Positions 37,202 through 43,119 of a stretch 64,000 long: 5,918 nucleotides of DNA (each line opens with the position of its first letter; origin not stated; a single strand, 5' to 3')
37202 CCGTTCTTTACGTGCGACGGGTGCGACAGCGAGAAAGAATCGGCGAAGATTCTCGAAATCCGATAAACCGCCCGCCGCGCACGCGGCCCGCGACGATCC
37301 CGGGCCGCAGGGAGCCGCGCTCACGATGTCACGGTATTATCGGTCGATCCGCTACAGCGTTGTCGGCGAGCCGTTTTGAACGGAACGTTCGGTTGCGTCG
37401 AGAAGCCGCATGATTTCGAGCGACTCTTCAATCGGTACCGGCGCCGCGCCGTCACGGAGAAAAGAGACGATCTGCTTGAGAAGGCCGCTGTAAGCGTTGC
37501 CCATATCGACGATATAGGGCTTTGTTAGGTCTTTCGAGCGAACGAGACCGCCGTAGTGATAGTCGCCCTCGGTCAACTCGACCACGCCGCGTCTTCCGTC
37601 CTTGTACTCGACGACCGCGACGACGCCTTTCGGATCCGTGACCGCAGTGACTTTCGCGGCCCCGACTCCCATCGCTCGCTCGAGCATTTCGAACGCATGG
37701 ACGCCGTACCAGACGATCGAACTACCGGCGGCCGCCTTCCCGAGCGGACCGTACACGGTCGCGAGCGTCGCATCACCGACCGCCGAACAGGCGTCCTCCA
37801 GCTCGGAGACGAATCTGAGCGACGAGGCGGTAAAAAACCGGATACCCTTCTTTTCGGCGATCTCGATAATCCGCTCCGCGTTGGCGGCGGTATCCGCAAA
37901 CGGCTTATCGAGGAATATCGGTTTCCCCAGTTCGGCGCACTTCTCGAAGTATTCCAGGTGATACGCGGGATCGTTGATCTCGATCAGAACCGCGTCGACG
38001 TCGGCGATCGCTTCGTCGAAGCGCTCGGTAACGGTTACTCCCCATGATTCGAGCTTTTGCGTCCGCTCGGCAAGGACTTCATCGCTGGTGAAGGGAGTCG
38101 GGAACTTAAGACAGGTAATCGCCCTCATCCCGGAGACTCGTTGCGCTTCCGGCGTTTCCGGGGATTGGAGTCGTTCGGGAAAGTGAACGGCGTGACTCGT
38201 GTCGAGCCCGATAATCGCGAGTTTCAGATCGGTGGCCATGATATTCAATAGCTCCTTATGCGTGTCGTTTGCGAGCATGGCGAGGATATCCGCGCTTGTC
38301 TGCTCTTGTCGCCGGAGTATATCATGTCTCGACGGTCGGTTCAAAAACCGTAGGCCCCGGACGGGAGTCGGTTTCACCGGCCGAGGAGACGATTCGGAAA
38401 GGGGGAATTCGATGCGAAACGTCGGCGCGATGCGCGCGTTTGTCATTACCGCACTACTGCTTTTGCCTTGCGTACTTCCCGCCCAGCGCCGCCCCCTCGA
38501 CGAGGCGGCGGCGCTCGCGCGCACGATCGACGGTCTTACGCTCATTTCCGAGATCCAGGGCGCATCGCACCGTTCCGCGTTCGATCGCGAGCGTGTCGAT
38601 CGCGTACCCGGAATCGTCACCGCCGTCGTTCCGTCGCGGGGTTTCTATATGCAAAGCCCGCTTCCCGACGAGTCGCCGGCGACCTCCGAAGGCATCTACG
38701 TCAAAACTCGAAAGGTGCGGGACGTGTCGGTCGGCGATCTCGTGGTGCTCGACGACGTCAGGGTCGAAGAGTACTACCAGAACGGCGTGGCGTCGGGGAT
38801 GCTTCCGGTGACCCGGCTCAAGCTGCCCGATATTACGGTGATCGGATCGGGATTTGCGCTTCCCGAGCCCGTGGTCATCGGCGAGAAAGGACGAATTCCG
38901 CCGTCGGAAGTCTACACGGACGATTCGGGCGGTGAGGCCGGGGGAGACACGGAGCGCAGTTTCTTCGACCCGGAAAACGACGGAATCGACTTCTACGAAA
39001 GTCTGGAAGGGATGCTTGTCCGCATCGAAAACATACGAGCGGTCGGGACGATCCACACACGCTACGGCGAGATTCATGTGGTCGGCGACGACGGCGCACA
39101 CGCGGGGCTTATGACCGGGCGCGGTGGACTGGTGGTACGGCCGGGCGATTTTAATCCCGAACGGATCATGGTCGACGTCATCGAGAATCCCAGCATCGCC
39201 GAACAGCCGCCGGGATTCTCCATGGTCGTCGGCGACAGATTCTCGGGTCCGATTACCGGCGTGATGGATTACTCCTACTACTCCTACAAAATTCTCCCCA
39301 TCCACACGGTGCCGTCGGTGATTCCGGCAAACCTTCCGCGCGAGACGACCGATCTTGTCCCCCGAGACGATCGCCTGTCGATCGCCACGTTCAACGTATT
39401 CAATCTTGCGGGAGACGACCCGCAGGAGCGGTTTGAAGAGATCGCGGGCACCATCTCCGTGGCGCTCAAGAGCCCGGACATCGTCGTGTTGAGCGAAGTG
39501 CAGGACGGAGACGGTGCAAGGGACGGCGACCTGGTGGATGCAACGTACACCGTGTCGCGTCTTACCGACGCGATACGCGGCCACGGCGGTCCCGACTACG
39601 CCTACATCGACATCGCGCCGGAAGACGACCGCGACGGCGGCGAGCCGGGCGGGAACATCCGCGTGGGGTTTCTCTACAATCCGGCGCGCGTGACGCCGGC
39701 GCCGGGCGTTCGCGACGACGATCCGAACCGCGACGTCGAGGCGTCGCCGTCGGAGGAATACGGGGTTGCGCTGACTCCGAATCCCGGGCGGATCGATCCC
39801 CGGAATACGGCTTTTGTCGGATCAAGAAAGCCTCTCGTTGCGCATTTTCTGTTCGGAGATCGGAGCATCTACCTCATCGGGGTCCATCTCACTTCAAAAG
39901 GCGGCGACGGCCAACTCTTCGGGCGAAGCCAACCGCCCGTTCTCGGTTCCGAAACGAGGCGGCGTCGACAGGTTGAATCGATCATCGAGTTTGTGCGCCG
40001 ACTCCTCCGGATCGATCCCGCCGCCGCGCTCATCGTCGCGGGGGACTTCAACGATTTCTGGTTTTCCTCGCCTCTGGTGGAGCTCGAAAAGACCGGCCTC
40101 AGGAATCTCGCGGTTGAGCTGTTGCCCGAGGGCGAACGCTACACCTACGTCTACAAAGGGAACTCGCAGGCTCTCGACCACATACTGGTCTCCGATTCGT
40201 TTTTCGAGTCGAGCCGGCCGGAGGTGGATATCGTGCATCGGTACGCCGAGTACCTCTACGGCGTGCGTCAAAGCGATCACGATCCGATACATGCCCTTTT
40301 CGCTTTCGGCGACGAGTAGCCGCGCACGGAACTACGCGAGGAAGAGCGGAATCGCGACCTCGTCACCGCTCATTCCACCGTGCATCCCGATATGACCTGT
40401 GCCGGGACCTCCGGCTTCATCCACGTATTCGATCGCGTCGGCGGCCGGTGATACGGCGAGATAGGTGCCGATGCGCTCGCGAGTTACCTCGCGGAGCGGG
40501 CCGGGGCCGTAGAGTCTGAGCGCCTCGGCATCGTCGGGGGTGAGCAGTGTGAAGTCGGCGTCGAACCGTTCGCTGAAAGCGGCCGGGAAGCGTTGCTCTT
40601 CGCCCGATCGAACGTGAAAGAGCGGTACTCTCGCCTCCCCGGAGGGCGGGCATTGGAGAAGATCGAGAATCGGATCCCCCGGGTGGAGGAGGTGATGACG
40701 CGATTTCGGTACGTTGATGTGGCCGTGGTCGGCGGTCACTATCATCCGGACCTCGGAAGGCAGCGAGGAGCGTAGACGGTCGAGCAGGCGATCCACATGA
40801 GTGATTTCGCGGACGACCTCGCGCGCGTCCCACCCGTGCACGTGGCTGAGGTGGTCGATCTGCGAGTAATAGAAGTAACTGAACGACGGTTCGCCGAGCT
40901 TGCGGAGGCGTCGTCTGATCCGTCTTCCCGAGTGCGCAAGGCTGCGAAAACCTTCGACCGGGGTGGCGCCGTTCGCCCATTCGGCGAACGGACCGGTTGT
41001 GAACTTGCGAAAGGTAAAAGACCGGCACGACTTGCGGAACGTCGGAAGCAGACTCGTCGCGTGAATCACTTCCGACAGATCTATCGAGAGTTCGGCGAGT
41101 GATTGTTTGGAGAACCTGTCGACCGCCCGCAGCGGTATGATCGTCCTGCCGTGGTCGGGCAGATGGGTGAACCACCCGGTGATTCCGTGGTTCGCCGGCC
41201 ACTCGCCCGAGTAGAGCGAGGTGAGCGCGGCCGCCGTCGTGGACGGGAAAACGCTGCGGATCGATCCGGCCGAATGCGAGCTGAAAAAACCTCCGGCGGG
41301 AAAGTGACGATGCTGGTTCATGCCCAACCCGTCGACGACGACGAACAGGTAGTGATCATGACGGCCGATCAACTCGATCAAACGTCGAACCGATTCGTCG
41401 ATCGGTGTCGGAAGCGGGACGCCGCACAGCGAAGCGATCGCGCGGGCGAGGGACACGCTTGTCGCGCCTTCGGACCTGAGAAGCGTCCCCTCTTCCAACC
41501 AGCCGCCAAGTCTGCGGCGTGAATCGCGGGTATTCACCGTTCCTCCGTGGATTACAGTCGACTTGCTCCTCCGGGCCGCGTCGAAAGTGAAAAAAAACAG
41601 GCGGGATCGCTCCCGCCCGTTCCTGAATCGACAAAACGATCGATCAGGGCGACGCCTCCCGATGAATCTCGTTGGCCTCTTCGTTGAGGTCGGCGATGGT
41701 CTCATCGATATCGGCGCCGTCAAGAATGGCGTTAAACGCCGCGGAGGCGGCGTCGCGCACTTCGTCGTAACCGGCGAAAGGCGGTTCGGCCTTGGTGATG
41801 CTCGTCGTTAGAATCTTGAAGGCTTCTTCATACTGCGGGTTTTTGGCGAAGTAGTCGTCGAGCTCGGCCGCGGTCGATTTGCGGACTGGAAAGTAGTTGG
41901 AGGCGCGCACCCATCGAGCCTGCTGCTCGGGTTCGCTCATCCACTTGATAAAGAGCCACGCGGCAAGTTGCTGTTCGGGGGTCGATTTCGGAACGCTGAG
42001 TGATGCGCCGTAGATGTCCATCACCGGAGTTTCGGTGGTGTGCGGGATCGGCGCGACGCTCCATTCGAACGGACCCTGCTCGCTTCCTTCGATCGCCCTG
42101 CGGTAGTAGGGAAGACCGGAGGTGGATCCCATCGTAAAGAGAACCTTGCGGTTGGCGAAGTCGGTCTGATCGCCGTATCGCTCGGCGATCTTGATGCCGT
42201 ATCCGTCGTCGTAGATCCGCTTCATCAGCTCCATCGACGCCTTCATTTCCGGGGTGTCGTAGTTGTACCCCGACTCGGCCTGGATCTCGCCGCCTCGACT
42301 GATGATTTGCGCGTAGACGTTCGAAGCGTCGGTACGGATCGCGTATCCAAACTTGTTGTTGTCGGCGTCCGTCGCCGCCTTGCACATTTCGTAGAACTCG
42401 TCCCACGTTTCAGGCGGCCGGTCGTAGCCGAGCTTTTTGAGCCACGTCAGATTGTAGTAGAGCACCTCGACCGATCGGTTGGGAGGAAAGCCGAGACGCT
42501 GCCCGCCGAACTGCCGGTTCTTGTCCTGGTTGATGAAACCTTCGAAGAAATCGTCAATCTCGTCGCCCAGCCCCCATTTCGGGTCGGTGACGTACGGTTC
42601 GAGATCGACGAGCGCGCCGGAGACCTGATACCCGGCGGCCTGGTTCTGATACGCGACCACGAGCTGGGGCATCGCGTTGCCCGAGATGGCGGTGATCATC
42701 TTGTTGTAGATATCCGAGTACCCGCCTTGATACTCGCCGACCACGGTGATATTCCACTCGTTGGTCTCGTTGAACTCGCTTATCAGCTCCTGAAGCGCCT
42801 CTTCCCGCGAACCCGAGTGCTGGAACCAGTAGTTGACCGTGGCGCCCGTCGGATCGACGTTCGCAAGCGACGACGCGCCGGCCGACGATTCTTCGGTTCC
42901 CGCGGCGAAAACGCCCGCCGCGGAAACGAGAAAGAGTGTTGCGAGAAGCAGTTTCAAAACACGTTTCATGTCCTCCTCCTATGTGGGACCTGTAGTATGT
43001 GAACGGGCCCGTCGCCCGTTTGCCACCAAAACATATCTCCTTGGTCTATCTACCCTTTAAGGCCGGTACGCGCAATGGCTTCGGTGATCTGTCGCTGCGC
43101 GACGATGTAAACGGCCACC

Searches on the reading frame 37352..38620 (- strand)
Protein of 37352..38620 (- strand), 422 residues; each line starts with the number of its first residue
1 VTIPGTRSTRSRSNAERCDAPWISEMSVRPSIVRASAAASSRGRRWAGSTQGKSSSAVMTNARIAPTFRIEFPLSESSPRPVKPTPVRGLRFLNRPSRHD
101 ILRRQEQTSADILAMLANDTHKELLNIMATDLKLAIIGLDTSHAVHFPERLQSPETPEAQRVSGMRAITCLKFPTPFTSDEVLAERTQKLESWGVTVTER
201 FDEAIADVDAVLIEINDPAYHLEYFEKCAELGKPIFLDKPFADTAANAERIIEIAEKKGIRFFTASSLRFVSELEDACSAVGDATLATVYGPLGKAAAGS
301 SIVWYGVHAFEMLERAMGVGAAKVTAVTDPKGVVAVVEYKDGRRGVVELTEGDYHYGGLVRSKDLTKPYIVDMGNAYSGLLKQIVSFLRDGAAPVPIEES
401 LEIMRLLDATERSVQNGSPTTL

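Call 64: search_protein_families(library=pfam, proteins=[window:37352-38620:-], max_evalue=0.00001)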
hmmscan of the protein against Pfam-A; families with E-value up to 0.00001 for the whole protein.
window:37352-38620:- (422 aa): 1 family
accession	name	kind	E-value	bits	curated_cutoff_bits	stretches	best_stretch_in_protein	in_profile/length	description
PF01408.29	GFO_IDH_MocA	-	1.2e-10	42.6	24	1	185-263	37-117/120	Oxidoreductase family, NAD-binding Rossmann fold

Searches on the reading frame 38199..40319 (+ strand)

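Call 64: search_protein_families(library=pfam, proteins=[window:38199-40319:+], max_evalue=0.00001)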
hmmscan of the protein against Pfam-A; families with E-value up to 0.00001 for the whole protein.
window:38199-40319:+ (706 aa): 1 family
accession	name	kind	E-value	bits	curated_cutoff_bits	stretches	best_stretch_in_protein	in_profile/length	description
PF03372.29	Exo_endo_phos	-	6e-14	52.8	24.5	1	396-694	1-225/225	Endonuclease/Exonuclease/phosphatase family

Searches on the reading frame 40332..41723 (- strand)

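Call 64: search_protein_families(library=pfam, proteins=[window:40332-41723:-], max_evalue=0.00001)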
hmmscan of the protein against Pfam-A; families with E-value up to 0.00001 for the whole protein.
window:40332-41723:- (463 aa): 1 family
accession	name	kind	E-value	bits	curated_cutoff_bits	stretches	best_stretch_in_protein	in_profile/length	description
PF01663.27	Phosphodiest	-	1.1e-20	75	23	1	153-347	33-231/342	Type I phosphodiesterase / nucleotide pyrophosphatase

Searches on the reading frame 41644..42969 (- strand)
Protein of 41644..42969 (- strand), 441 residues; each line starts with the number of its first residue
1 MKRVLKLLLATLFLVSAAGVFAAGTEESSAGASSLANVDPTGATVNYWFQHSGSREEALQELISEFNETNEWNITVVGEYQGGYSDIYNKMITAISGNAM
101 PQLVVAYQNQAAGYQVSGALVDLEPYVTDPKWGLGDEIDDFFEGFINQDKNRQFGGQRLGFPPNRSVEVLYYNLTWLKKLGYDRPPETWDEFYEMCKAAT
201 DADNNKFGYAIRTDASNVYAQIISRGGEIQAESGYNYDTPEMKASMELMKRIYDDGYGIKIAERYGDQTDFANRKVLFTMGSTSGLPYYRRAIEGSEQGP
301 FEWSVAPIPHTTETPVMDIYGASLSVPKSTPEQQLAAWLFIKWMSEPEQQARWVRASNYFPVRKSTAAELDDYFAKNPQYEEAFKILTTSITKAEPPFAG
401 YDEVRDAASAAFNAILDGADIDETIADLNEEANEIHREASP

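Call 65: search_protein_families(library=pfam, proteins=[window:41644-42969:-], max_evalue=0.00001)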
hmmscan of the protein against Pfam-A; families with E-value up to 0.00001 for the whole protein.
window:41644-42969:- (441 aa): 2 families
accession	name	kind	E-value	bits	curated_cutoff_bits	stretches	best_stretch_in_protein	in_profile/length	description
PF13416.11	SBP_bac_8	-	3.1e-41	142.4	27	1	61-380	1-277/279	Bacterial extracellular solute-binding protein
PF01547.30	SBP_bac_1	-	2.4e-30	107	26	1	53-351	2-307/307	Bacterial extracellular solute-binding protein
